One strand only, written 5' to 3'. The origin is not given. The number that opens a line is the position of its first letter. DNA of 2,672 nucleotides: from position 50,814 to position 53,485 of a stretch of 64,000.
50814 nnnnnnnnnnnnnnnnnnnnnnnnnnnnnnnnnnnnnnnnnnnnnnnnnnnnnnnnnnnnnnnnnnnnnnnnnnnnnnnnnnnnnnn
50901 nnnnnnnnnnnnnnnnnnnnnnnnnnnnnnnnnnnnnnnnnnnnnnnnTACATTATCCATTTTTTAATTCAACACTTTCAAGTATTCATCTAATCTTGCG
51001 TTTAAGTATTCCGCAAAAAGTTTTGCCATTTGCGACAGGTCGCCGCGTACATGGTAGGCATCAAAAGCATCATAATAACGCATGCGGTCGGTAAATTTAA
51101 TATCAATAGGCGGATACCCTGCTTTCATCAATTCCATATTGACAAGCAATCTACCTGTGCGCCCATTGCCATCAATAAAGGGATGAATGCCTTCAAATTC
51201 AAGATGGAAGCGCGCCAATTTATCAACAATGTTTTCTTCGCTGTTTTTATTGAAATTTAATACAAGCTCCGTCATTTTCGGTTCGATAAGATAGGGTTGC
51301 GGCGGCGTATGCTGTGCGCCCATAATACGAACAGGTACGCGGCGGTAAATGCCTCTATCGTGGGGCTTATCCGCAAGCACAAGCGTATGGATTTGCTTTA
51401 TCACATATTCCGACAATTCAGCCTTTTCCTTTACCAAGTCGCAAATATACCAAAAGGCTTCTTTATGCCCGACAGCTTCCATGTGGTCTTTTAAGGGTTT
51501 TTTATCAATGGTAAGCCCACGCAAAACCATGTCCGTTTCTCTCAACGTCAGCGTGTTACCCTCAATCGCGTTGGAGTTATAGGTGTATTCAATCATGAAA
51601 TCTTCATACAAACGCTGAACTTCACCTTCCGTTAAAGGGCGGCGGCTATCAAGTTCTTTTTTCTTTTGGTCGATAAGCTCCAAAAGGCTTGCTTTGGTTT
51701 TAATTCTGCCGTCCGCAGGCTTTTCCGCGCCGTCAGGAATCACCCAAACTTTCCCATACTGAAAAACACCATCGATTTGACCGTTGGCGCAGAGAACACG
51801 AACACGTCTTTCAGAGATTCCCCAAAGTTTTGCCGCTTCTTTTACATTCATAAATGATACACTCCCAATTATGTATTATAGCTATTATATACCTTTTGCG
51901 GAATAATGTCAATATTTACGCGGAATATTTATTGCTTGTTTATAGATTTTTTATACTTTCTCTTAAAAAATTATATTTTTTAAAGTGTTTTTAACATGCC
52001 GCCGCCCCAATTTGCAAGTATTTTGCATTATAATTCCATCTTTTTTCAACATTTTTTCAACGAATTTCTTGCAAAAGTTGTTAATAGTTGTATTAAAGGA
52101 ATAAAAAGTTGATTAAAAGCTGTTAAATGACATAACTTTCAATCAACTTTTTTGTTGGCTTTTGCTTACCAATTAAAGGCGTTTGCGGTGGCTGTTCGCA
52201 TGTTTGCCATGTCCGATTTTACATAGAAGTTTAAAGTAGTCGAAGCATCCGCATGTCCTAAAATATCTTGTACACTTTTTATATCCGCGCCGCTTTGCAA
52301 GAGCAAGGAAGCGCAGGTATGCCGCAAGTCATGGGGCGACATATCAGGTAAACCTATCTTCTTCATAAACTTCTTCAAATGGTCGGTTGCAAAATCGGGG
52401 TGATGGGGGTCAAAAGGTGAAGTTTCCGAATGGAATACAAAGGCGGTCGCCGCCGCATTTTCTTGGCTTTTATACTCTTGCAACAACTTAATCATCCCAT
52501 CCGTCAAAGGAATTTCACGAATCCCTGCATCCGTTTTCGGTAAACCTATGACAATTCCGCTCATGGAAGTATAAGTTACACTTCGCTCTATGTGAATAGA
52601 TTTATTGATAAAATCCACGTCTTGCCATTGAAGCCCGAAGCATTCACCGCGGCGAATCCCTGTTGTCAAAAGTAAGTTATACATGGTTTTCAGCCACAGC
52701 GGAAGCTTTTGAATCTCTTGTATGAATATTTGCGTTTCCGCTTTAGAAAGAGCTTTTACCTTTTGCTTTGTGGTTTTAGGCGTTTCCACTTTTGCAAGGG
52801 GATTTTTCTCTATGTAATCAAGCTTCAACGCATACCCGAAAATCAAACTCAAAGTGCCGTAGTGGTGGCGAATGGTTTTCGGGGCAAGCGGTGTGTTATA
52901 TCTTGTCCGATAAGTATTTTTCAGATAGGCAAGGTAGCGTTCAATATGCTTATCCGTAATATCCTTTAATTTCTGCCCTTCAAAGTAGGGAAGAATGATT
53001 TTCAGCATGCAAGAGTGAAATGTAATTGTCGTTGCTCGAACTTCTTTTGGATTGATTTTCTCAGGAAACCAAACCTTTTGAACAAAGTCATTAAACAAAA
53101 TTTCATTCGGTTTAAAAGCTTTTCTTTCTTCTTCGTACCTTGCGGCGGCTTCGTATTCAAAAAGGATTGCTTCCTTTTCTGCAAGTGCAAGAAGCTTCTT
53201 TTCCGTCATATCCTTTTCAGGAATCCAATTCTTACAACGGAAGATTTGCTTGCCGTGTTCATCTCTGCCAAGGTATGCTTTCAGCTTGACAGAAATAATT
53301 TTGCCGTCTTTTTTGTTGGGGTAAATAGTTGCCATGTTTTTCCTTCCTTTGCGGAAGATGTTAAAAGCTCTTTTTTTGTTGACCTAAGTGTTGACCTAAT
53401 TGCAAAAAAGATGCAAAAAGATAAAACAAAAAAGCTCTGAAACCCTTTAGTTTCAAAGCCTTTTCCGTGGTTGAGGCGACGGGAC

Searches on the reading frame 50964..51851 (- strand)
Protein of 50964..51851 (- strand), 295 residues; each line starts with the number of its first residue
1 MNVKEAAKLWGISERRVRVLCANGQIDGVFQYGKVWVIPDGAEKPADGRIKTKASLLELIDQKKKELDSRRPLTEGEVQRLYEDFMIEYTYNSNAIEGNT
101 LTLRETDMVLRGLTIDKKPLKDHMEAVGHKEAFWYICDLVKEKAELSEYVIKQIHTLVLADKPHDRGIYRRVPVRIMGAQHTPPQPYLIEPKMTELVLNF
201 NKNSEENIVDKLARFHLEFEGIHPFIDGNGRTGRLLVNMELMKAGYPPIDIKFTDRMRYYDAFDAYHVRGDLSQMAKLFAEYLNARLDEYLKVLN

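Call 53: search_protein_families(library=pfam, proteins=[window:50964-51851:-], max_evalue=0.001)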
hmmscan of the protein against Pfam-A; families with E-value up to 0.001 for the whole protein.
window:50964-51851:- (295 aa): 2 families
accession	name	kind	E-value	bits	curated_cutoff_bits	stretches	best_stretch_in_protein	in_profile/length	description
PF02661.23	Fic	-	3.5e-21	76.3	24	1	146-240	2-92/93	Fic/DOC family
PF12728.13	HTH_17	-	1.2e-05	25.9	27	1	1-39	2-39/51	Helix-turn-helix domain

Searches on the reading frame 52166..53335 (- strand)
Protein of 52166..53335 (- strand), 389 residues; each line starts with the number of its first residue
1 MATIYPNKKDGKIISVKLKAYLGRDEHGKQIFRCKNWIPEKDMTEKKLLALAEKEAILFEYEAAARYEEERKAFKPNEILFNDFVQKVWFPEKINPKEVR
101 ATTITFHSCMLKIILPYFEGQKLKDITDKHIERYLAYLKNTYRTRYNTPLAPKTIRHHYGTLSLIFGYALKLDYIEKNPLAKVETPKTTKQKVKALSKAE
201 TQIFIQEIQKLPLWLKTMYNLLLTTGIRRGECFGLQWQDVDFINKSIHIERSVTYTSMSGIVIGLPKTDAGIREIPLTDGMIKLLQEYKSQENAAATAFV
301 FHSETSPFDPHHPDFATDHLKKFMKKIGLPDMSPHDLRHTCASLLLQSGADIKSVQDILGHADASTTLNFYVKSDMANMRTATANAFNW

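Call 53: search_protein_families(library=pfam, proteins=[window:52166-53335:-], max_evalue=0.001)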
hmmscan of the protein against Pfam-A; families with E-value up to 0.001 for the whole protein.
window:52166-53335:- (389 aa): 4 families
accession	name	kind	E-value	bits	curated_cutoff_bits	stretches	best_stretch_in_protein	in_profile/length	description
PF00589.27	Phage_integrase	-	1e-30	107.2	27.1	1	196-376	3-170/172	Phage integrase family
PF13102.12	Phage_int_SAM_5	-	1.8e-07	31.9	22.3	1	100-182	18-95/98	Phage integrase SAM-like domain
PF13495.12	Phage_int_SAM_4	-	3.1e-07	31.2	27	1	92-174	7-83/85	Phage integrase, N-terminal SAM-like domain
PF14659.12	Phage_int_SAM_3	-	0.00013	22.5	22.6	1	87-138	7-57/58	Phage integrase, N-terminal SAM-like domain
